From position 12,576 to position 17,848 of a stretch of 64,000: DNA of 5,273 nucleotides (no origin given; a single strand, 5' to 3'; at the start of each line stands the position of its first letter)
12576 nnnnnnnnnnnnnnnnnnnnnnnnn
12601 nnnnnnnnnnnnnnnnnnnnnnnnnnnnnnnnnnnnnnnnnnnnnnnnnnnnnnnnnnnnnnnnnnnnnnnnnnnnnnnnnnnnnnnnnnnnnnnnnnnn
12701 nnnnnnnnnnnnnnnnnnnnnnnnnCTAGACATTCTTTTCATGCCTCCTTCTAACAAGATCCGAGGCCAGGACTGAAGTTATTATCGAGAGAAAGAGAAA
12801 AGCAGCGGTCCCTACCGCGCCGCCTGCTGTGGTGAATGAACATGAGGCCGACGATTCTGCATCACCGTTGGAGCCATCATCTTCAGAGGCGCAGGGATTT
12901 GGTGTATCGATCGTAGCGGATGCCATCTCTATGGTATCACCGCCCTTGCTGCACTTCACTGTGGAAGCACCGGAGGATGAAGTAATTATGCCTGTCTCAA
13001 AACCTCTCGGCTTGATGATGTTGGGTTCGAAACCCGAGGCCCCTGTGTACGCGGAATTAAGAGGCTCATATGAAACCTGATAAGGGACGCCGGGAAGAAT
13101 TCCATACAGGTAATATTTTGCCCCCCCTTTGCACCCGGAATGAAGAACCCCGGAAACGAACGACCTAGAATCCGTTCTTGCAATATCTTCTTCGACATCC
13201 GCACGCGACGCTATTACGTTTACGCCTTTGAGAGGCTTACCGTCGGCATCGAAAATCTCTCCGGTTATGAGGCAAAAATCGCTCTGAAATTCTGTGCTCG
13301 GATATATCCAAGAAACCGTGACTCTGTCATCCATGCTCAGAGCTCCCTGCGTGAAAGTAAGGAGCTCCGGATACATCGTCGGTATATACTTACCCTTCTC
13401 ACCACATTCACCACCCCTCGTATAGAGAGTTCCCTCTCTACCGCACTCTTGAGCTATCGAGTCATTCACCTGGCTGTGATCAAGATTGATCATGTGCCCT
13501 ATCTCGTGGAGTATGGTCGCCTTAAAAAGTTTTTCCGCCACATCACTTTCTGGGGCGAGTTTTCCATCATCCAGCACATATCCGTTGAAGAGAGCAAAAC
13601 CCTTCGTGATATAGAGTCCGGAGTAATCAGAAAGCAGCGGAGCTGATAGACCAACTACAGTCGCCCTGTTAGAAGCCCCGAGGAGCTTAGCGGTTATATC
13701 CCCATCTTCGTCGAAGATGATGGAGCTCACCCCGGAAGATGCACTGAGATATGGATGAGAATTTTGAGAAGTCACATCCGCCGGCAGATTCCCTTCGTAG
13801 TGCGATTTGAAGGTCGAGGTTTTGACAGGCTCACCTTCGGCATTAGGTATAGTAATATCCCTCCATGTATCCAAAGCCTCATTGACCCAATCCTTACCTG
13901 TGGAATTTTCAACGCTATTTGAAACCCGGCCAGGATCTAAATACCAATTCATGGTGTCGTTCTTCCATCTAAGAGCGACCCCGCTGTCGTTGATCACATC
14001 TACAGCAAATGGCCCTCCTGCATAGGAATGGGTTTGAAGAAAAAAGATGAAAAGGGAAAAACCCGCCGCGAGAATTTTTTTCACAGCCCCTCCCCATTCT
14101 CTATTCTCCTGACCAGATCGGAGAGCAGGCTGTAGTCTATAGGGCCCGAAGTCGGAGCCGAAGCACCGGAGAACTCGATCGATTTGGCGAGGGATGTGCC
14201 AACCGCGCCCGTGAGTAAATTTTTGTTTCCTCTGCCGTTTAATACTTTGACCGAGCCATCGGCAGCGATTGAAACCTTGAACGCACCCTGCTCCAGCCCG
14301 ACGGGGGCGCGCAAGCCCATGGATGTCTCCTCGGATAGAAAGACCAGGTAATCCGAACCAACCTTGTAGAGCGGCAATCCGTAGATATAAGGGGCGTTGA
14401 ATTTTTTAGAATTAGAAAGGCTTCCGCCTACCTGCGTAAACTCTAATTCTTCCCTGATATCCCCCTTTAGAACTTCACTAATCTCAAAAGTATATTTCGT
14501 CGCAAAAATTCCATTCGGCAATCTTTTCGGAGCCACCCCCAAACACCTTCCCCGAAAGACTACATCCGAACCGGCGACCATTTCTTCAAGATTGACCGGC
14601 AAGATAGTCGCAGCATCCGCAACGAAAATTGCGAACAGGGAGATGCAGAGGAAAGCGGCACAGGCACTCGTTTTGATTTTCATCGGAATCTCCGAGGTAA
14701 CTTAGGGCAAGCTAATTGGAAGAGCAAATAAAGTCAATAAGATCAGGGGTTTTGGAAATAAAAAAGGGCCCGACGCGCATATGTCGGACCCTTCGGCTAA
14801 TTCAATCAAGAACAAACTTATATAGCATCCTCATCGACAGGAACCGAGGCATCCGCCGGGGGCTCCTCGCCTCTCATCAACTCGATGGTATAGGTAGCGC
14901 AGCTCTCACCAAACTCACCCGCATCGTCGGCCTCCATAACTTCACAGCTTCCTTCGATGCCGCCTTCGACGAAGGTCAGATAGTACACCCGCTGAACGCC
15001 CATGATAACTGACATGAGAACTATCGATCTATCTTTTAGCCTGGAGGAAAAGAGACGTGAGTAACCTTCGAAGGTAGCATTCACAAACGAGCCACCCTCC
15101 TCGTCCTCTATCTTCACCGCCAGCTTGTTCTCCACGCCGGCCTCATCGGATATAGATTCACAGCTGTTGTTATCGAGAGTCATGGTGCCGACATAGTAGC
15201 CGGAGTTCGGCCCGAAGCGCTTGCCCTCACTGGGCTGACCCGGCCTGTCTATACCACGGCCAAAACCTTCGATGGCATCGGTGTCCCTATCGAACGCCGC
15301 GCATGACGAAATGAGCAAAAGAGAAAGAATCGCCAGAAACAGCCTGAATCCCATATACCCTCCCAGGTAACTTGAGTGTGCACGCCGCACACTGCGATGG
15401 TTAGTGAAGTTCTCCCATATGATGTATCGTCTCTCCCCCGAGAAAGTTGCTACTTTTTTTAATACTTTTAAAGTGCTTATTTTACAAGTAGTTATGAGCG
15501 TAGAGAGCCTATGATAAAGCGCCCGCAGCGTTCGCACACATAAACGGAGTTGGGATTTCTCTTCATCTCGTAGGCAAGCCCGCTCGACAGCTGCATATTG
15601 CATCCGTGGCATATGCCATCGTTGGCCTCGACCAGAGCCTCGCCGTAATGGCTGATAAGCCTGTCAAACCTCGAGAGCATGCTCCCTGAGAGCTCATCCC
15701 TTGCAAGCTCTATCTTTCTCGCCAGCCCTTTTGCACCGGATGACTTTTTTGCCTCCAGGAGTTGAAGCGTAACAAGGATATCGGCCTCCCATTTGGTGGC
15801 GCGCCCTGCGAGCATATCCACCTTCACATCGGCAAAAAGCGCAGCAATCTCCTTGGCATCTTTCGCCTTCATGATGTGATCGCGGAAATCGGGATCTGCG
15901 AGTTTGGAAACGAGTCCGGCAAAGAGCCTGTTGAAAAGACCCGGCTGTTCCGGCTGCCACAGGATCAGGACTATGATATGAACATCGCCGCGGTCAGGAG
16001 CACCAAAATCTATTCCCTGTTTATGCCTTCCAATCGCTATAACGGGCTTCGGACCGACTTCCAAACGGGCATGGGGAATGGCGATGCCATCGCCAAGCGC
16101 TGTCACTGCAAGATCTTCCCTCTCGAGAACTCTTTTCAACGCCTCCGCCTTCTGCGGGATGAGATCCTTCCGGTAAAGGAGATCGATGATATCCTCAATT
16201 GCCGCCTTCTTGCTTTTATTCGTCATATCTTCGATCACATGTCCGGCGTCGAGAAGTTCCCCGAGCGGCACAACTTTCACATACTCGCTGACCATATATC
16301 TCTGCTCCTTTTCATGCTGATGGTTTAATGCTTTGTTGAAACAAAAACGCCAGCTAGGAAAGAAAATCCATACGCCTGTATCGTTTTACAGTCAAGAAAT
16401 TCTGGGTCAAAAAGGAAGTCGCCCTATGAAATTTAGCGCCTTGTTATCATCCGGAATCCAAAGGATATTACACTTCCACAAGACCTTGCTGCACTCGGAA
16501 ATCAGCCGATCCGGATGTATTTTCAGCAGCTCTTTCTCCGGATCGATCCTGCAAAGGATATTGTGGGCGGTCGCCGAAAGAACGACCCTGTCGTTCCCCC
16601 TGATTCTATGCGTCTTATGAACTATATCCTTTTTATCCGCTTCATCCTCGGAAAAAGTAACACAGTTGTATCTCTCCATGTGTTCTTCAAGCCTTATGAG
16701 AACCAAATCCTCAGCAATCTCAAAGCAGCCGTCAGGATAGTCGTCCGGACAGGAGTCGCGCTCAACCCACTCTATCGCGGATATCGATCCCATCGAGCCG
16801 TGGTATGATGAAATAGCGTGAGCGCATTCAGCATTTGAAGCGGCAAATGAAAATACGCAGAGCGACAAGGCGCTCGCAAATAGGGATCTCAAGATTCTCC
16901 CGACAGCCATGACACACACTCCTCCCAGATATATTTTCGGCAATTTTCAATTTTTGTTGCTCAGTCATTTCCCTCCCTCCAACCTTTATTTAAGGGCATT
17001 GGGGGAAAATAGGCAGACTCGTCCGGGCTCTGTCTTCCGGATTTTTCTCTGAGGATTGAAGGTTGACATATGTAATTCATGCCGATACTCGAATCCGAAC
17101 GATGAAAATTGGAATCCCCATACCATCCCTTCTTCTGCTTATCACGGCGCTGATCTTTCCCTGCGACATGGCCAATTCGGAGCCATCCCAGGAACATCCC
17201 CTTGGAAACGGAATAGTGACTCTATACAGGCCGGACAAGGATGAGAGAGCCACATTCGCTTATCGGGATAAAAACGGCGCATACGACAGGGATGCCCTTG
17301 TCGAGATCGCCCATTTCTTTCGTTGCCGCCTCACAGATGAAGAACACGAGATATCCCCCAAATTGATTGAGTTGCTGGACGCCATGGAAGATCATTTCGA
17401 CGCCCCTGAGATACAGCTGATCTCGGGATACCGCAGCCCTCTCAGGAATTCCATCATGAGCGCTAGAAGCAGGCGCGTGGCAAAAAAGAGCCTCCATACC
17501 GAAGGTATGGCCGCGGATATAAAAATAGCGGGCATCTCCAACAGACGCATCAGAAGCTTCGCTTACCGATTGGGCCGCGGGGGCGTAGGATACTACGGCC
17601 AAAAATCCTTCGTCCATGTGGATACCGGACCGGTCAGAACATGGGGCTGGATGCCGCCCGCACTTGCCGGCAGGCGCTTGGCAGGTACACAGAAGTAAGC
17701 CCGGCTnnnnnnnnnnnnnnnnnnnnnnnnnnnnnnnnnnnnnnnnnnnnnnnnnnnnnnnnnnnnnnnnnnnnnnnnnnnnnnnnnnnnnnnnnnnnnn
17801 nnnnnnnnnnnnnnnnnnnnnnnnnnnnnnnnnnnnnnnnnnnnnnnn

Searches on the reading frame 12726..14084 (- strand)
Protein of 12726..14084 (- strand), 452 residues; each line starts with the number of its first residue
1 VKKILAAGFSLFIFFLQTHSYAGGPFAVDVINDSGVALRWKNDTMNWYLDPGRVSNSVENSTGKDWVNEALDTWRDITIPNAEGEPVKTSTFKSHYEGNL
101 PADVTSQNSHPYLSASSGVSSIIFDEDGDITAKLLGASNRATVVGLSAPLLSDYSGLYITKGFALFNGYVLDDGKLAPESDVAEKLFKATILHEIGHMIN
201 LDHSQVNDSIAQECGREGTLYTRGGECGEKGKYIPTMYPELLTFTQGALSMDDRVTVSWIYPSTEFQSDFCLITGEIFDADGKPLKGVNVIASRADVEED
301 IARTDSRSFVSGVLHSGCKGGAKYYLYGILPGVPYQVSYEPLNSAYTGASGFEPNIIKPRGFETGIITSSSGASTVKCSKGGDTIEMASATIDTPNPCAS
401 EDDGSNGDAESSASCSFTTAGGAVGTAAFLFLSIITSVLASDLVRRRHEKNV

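Call 56: search_protein_families(library=pfam, proteins=[window:12726-14084:-], max_evalue=0.001)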
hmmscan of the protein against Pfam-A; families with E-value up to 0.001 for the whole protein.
window:12726-14084:- (452 aa): 1 family
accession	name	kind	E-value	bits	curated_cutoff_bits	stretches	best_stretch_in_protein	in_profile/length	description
PF00413.30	Peptidase_M10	-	0.00014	22.2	24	1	39-211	1-132/159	Matrixin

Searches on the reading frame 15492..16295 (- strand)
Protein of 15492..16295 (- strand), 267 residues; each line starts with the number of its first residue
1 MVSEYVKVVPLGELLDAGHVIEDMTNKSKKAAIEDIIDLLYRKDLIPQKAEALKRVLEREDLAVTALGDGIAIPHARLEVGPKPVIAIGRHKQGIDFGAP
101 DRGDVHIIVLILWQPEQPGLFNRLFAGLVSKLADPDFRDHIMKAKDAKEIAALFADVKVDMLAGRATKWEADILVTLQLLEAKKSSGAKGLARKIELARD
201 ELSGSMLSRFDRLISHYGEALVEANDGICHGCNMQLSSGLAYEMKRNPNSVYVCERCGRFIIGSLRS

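Call 3: search_protein_families(library=pfam, proteins=[window:15492-16295:-], max_evalue=1)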
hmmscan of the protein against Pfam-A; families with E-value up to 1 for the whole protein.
window:15492-16295:- (267 aa): 5 families
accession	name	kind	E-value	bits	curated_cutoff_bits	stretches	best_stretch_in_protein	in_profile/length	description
PF00359.27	PTS_EIIA_2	-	1.2e-26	93.8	27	1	14-155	2-142/144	Phosphoenolpyruvate-dependent sugar phosphotransferase system, EIIA 2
PF02591.20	Zn_ribbon_9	-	3.4e-07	30.7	29.1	1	229-261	2-33/33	C4-type zinc ribbon domain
PF10058.14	Zn_ribbon_10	-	0.05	13.8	24.2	1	228-259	24-52/54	ER junction formation factor lunapark, zinc ribbon finger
PF24042.1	DUF7351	-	0.055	13.7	31.2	1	215-261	55-104/177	Domain of unknown function (DUF7351)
PF10264.15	Stork_head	-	0.27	12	27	1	7-41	8-40/79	Winged helix Storkhead-box1 domain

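Call 4: search_protein_families(library=ncbifam, proteins=[window:15492-16295:-], max_evalue=1)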
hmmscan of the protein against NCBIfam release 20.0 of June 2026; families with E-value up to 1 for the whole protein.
window:15492-16295:- (267 aa): 9 families
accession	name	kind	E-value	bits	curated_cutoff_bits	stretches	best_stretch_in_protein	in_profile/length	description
TIGR00848.1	fruA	subfamily_domain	7.1e-18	64.8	103.5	1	17-139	4-127/129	fructose PTS transporter subunit IIA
TIGR01419.1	nitro_reg_IIA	equivalog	8.3e-17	61.4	138.7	1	11-156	2-145/145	PTS IIA-like nitrogen regulatory protein PtsN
NF007389.0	PRK09913.1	equivalog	1.3e-13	51.2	151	1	23-154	12-142/148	PTS fructose transporter subunit IIA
NF007293.0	PRK09765.1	equivalog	1.8e-13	49.9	763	1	18-160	11-155/639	PTS 2-O-a-mannosyl-D-glycerate transporter subunit IIABC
NF008145.0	PRK10896.1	equivalog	1.3e-10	41.3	221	1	11-157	10-156/161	PTS IIA-like nitrogen regulatory protein PtsN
NF008319.0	PRK11109.1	equivalog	4.3e-06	26.3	302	1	23-159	12-145/376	fused PTS fructose transporter subunit IIA/HPr protein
NF011663.0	PRK15083.1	subfamily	3.1e-05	22.2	589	1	19-155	501-635/639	PTS mannitol transporter subunit IICBA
NF010351.0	PRK13779.1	equivalog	0.00014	20.8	766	1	27-156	16-141/503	bifunctional PTS system fructose-specific transporter subunit IIA/HPr protein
NF007236.0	PRK09665.1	equivalog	0.0011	18.7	139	1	69-153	56-140/150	PTS galactitol transporter subunit IIA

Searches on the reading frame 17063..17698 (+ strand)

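Call 3: search_protein_families(library=pfam, proteins=[window:17063-17698:+], max_evalue=1)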
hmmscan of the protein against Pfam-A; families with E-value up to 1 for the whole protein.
window:17063-17698:+ (211 aa): 2 families
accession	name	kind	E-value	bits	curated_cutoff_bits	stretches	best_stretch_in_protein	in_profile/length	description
PF05951.18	Peptidase_M15_2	-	2.3e-36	125.2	27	1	52-194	9-153/153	Bacterial protein of unknown function (DUF882)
PF08291.16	Peptidase_M15_3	-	5.3e-14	52.7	23.2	1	97-187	24-108/108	Peptidase M15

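Call 4: search_protein_families(library=ncbifam, proteins=[window:17063-17698:+], max_evalue=1)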
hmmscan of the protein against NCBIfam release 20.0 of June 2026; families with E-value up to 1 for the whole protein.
window:17063-17698:+ (211 aa): 1 family
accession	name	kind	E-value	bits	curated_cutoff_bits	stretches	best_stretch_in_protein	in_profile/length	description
NF053624.1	PtglEndpepMepK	equivalog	8.4e-39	133.2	185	1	50-194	32-176/176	peptidoglycan L,D-endopeptidase MepK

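Call 76: search_protein_families(library=padloc, proteins=[window:17063-17698:+], max_evalue=0.01)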
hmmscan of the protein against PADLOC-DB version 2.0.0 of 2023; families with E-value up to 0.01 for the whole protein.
window:17063-17698:+ (211 aa): 0 families
